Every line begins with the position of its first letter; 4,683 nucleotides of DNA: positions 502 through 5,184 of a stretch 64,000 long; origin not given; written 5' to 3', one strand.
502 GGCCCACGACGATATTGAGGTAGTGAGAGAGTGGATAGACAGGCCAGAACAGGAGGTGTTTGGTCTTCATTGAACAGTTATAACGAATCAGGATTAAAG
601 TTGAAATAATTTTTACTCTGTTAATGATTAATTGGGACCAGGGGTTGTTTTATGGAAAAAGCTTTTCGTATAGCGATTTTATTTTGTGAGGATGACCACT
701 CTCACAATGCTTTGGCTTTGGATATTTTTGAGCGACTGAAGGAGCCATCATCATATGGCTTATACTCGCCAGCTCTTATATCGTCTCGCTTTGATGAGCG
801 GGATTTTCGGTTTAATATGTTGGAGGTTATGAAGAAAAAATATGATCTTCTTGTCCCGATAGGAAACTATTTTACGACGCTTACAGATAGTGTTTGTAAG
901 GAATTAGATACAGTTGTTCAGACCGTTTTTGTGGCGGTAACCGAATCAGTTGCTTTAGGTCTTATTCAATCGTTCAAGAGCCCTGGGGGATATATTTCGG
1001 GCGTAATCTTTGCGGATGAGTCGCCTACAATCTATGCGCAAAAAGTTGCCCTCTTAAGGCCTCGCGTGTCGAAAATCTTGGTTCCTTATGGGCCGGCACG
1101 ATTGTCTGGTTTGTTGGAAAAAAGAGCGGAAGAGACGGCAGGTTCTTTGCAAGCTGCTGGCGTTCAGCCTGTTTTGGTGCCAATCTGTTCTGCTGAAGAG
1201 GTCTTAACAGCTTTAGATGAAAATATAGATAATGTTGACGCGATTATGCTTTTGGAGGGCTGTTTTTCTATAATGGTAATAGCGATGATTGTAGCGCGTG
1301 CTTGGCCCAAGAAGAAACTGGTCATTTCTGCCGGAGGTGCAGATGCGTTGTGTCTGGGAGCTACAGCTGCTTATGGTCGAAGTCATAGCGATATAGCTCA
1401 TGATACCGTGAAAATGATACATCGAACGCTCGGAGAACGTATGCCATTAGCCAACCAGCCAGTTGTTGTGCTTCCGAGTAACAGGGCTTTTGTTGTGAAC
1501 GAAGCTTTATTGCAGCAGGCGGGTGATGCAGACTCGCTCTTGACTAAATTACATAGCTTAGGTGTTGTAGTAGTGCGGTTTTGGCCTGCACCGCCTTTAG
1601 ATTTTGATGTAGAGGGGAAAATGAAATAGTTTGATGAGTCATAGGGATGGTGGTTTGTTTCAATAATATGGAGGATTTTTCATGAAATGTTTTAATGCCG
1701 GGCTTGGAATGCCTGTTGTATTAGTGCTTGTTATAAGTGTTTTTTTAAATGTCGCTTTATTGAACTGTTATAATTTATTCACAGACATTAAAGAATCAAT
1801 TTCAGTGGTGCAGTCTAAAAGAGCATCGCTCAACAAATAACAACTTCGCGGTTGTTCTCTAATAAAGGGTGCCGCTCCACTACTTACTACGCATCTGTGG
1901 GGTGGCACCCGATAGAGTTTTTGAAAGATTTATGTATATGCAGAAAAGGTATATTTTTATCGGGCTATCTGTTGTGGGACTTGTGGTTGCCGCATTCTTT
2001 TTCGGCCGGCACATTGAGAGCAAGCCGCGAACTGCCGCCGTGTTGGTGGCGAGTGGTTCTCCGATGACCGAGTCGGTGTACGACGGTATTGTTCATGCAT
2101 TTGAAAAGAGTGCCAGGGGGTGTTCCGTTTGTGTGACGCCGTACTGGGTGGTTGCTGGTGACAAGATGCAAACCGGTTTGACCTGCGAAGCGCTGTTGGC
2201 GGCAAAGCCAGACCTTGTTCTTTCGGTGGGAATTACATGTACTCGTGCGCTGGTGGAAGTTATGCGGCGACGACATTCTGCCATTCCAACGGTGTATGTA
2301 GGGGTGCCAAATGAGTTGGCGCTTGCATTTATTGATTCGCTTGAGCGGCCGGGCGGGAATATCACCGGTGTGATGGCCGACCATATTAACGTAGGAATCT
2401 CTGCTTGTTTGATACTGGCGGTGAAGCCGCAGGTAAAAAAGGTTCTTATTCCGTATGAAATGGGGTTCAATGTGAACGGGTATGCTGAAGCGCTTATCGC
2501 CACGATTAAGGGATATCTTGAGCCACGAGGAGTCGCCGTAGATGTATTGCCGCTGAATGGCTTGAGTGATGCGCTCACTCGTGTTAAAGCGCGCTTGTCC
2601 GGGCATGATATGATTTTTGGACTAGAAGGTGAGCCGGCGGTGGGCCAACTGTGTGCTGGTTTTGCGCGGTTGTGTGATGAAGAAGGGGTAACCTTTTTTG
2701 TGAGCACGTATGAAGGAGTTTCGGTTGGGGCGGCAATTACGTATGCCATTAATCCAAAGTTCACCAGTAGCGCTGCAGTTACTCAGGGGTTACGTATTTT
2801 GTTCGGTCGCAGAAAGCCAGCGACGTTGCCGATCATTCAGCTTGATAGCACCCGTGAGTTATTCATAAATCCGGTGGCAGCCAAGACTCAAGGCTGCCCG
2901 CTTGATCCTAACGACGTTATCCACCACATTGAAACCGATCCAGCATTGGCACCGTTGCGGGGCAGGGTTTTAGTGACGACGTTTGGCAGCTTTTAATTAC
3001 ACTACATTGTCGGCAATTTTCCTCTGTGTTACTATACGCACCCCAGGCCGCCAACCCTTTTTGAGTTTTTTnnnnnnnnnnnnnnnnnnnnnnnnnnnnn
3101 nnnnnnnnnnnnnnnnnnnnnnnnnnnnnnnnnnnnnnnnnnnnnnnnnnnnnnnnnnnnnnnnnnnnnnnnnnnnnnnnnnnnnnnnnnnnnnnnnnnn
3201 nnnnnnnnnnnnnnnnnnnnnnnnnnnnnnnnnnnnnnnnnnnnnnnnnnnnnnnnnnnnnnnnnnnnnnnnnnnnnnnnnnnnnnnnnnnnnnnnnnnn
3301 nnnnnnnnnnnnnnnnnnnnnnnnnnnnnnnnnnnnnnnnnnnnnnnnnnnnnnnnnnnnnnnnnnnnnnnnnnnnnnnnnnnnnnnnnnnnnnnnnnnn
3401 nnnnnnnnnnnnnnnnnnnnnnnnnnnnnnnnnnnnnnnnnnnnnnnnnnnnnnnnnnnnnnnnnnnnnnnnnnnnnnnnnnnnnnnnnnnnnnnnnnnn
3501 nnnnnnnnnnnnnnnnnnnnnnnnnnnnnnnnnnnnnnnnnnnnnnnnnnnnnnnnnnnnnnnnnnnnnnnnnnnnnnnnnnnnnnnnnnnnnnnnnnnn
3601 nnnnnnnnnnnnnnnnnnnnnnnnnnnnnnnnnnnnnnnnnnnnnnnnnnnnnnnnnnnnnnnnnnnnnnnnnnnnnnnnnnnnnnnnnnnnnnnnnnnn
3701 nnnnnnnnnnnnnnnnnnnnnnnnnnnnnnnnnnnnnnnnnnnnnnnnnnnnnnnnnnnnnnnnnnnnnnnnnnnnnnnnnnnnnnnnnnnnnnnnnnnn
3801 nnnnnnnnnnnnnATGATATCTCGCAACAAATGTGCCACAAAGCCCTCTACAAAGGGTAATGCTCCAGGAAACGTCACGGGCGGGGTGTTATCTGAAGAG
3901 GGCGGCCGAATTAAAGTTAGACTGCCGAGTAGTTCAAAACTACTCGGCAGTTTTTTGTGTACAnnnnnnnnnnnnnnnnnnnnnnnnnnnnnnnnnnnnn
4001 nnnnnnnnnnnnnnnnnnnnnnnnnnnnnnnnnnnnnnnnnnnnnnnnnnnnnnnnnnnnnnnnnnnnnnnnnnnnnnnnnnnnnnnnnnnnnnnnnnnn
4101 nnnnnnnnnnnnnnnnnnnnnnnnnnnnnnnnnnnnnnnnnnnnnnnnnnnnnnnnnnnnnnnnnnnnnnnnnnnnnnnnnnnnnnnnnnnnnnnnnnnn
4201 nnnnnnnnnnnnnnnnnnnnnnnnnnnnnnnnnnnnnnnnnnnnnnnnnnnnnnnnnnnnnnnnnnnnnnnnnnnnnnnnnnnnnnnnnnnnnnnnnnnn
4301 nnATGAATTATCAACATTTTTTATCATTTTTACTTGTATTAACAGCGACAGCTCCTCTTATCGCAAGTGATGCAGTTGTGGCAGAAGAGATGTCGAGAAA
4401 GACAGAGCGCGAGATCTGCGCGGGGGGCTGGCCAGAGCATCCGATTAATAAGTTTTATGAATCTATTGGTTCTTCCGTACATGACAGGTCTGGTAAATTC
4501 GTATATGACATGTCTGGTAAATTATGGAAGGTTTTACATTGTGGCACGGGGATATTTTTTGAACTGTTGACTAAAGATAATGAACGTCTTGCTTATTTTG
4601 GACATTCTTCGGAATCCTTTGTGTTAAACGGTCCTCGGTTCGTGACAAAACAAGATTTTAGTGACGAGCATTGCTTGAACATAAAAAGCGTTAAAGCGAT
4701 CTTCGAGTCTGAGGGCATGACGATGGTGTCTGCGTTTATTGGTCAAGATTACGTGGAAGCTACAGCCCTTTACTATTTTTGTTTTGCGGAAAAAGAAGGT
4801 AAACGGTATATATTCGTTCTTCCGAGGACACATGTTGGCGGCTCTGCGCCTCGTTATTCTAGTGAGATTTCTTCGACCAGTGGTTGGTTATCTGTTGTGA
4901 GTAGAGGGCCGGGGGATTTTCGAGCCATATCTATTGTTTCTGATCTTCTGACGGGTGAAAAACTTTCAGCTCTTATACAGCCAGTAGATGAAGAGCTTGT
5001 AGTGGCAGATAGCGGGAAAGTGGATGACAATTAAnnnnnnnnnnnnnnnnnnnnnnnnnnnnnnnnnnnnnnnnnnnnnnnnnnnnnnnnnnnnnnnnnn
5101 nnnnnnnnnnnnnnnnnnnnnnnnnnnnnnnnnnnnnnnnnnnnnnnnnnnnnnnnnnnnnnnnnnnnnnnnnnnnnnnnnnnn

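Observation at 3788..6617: The repeated module behaves like a structured RNA: covarying terminator stem, long-range complement, competing hairpin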

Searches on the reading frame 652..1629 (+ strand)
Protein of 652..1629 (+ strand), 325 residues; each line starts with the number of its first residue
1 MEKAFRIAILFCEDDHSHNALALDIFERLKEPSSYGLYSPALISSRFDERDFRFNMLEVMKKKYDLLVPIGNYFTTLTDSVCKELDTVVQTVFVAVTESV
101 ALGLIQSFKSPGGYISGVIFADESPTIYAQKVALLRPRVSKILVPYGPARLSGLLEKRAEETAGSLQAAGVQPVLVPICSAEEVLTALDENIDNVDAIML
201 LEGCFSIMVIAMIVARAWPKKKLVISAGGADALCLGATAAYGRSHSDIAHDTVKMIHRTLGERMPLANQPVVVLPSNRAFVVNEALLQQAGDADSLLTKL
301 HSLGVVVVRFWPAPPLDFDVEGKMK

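Call 14: search_protein_families(library=pfam, proteins=[window:652-1629:+], max_evalue=0.01)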
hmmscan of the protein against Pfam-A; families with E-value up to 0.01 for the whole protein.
window:652-1629:+ (325 aa): 1 family
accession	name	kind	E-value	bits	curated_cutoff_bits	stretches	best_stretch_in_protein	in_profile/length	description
PF04392.18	ABC_sub_bind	-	3.7e-16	59.6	25.9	1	58-289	55-276/293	ABC transporter substrate binding protein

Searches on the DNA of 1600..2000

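Call 39: search_rna_families(source=window, start=1600, end=2000, threshold=evalue, max_evalue=10, show_alignments=1)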
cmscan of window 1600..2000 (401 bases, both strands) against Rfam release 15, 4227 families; matches with E-value up to 10: 3.
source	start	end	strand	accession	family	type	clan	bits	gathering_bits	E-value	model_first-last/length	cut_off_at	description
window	1867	1910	+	RF03597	MIR6438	Gene; miRNA;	-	19.6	58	0.72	1-100/100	no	MIR6438 microRNA precursor family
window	1657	1693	-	RF01364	CRISPR-DR51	Gene; CRISPR;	-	18.4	45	3.3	1-38/38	no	CRISPR RNA direct repeat element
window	1721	1747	-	RF02422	Bp1_738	Gene; sRNA;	-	11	45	7.4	1-208/208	no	Burkholderia sRNA Bp1_Cand738_SIPHT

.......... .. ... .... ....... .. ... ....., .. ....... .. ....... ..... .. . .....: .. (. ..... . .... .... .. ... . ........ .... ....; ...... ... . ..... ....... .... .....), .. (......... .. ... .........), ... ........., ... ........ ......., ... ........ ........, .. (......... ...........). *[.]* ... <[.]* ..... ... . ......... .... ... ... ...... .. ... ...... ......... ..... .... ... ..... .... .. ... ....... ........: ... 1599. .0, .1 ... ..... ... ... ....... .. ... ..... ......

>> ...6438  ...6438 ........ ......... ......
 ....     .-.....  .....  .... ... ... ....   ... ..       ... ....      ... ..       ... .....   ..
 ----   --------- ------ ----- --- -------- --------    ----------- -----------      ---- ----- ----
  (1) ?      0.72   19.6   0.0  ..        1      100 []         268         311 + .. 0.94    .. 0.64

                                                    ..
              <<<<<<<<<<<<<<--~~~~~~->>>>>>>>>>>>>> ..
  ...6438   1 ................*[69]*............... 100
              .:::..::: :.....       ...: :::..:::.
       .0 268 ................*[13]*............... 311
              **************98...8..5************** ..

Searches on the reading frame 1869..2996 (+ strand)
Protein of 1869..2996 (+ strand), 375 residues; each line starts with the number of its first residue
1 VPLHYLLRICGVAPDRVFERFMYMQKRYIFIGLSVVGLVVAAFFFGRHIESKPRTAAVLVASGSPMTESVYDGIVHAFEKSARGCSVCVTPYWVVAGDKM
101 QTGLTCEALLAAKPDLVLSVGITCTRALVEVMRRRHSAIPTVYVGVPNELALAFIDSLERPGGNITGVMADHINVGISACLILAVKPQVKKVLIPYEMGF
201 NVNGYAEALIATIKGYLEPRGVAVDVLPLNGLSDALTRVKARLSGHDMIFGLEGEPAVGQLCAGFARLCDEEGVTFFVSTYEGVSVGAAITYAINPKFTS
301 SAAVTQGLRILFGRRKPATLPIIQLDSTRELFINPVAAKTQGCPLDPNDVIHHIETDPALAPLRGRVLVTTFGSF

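Call 14: search_protein_families(library=pfam, proteins=[window:1869-2996:+], max_evalue=0.01)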
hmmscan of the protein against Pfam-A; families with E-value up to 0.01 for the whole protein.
window:1869-2996:+ (375 aa): 1 family
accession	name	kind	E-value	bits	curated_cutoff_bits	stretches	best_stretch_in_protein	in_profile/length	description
PF04392.18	ABC_sub_bind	-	7.2e-15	55.4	25.9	1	106-343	53-279/293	ABC transporter substrate binding protein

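Call 26: find_homologous_proteins(query=window:1869-2996:+, max_evalue=1e-10)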
Query window:1869-2996:+ (375 aa): 2 proteins with E <= 1e-10 among 8000 candidates.
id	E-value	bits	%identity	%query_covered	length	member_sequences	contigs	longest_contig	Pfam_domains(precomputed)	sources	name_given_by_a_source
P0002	5.0e-230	781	100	94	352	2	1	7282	PF04392.19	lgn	-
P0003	3.0e-188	643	85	92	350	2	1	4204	PF04392.19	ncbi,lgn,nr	ncbi:MAG: putative tryptophan/tyrosine transport system substrate-binding protein [Candidatus Depend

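Call 27: find_encoding_contigs(protein=P0003, flank=10000, max_places=10)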
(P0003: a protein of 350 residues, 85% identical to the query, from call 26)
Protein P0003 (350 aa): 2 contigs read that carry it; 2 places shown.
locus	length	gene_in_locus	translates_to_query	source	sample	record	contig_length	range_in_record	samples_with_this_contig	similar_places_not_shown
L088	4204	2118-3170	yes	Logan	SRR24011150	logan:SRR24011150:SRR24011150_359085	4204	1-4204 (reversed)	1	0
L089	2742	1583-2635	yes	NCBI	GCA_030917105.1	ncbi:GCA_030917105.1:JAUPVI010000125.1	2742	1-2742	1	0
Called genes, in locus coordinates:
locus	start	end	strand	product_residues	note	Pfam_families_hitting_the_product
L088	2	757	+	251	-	?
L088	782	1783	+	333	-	PF04392:ABC_sub_bind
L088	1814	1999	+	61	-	-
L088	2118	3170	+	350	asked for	PF04392:ABC_sub_bind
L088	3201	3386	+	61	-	-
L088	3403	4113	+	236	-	-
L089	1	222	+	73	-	?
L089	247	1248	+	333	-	PF04392:ABC_sub_bind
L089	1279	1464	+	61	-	-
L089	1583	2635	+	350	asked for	PF04392:ABC_sub_bind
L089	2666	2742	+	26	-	?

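Call 28: find_encoding_contigs(protein=P0002, flank=10000, max_places=10)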
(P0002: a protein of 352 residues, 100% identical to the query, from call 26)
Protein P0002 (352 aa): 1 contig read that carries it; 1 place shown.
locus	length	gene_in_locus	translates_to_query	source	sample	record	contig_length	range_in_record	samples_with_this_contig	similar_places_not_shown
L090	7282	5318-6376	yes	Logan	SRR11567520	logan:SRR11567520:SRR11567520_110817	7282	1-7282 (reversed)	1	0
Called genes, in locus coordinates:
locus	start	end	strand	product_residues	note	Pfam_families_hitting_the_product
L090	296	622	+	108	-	PF11969:DcpS_C, PF01230:HIT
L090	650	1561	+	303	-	PF02129:Peptidase_S15 (faint), PF00561:Abhydrolase_1, PF12146:Hydrolase_4, PF12697:Abhydrolase_6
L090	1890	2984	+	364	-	-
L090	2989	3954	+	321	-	-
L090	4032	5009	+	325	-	PF04392:ABC_sub_bind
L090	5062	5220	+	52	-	-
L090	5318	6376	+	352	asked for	PF04392:ABC_sub_bind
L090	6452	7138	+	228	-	-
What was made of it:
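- Tried and rejected: The ABC protein gave one relative (calls 26-28).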

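Call 31: find_homologous_proteins(query=L088:3201-3383:+, max_evalue=10)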
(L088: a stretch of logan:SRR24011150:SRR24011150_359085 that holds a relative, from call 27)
Query L088:3201-3383:+ (61 aa): 1 proteins with E <= 10 among 1 candidates.
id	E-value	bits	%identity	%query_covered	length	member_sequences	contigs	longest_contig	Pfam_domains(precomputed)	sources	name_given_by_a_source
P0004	1.5e-31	123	100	100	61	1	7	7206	-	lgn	-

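Call 32: find_encoding_contigs(protein=P0004, flank=10000, max_places=10)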
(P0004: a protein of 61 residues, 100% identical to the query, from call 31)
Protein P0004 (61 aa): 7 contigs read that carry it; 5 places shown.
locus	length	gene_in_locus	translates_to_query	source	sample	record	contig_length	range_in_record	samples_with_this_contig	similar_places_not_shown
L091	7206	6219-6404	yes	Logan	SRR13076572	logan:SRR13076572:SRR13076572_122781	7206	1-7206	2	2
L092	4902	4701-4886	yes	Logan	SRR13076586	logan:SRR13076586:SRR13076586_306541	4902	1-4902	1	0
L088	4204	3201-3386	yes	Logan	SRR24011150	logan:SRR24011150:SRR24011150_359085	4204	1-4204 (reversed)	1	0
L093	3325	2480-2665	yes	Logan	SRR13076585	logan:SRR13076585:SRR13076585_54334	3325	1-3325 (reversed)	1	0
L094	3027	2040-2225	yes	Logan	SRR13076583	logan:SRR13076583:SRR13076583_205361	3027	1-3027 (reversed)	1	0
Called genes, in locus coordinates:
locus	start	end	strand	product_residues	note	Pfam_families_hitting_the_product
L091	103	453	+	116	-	PF11969:DcpS_C, PF01230:HIT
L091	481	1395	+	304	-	PF02129:Peptidase_S15 (faint), PF00561:Abhydrolase_1, PF12146:Hydrolase_4, PF12697:Abhydrolase_6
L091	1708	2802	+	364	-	-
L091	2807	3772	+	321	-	-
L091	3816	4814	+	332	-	PF04392:ABC_sub_bind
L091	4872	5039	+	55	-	-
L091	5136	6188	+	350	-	PF04392:ABC_sub_bind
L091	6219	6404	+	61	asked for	-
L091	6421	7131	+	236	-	-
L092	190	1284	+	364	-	-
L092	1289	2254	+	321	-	-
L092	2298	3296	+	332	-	PF04392:ABC_sub_bind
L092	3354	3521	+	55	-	-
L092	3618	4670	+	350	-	PF04392:ABC_sub_bind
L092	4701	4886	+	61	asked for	-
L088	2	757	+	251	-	?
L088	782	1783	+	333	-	PF04392:ABC_sub_bind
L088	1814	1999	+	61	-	-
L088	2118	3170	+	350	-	PF04392:ABC_sub_bind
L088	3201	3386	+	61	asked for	-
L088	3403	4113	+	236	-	-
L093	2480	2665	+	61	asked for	-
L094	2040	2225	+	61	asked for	-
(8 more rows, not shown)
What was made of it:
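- An ORF is called over the module in the relative's assemblies (calls 27, 32).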

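Call 62: search_protein_families(library=ncbifam, proteins=[L088:3403-4113:+], max_evalue=0.01)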
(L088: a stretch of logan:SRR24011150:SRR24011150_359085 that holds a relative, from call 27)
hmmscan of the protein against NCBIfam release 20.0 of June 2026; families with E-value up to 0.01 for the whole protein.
L088:3403-4113:+ (236 aa): 0 families

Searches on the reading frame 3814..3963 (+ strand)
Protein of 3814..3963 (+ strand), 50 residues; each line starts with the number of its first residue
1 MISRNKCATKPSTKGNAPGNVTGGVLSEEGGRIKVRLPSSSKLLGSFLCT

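Call 40: search_protein_representatives(protein=window:3814-3963:+)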
Query: 50 residues. Proteins with E-value up to 0.001 (for the whole library): 2; up to 1e-10: 1; up to 1e-30: 0. The best 2 are listed.
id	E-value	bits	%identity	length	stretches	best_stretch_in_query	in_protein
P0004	1.8e-15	71.3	84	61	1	3-47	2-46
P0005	8.5e-04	35.2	32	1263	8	2-48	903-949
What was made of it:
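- No homologue beyond the same locus was found among 1.8 to 5.8 billion proteins (calls 31, 40).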

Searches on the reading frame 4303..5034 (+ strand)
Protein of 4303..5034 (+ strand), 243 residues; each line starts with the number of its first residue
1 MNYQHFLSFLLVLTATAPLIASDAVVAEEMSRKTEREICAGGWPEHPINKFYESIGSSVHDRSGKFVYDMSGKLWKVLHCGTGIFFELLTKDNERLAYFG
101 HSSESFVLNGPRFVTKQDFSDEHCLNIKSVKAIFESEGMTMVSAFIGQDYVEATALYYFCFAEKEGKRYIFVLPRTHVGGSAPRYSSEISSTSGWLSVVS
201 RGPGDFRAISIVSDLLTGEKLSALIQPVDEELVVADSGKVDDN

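Call 14: search_protein_families(library=pfam, proteins=[window:4303-5034:+], max_evalue=0.01)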
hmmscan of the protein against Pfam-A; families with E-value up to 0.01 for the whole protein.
window:4303-5034:+ (243 aa): 0 families

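Call 15: find_homologous_proteins(query=window:4303-5034:+)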
Query window:4303-5034:+ (243 aa): 1 proteins with E <= 0.001 among 494 candidates.
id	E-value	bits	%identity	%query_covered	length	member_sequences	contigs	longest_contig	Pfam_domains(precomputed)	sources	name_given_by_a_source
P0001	1.5e-159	547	100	100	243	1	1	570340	-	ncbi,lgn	-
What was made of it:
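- Tried and rejected: Protein routes: ORF 4303 is an orphan (call 15).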

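Call 16: find_encoding_contigs(protein=P0001, flank=10000, max_places=3)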
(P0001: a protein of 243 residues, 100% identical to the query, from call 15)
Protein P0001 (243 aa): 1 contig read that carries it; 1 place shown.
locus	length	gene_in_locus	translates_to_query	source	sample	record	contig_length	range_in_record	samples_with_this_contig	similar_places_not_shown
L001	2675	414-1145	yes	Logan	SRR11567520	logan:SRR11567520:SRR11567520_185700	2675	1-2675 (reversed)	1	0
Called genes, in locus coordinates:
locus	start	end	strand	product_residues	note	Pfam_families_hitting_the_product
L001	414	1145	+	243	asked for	-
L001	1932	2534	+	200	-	-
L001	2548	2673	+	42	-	?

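Call 62: search_protein_families(library=ncbifam, proteins=[window:4303-5034:+], max_evalue=0.01)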
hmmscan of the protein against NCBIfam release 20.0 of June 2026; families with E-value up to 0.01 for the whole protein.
window:4303-5034:+ (243 aa): 0 families

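Call 80: predict_structure(protein=window:4303-5031:+)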
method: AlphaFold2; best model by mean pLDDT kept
length: 243 residues; sequences in the alignment: 1
mean_pLDDT: 37.2   pTM: 0.35
mean pLDDT of the five models: 37.2, 36.0, 35.7, 35.1, 33.8
residues with pLDDT >= 90: 0; 70-90: 0; 50-70: 34; < 50: 209
segments of 3 or more residues with pLDDT < 50: 1-75, 78-84, 89-91, 95-98, 101-130, 142-157, 174-243
pLDDT, mean of each block of 10 residues (from residue 1): 33 33 32 32 39 34 36 44 47 48 35 29 38 59 44 42 53 39 23 26 32 38 35 24 25
secondary structure, 60 per line:
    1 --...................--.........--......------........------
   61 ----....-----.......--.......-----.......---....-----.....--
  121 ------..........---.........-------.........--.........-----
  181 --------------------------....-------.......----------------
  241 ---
elements in order: H3-21 H24-32 H35-40 H47-54 E65-68 E74-80 E83-89 E95-101 E105-108 H127-136 E140-148 E156-164 E167-175 E207-210 H218-224
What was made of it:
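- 4303..5034 (+): ORF fused to copy 2: a 243-aa orphan protein with a signal-peptide-like N-terminus. The AF2 model is unusable, pLDDT 37 (call 80).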
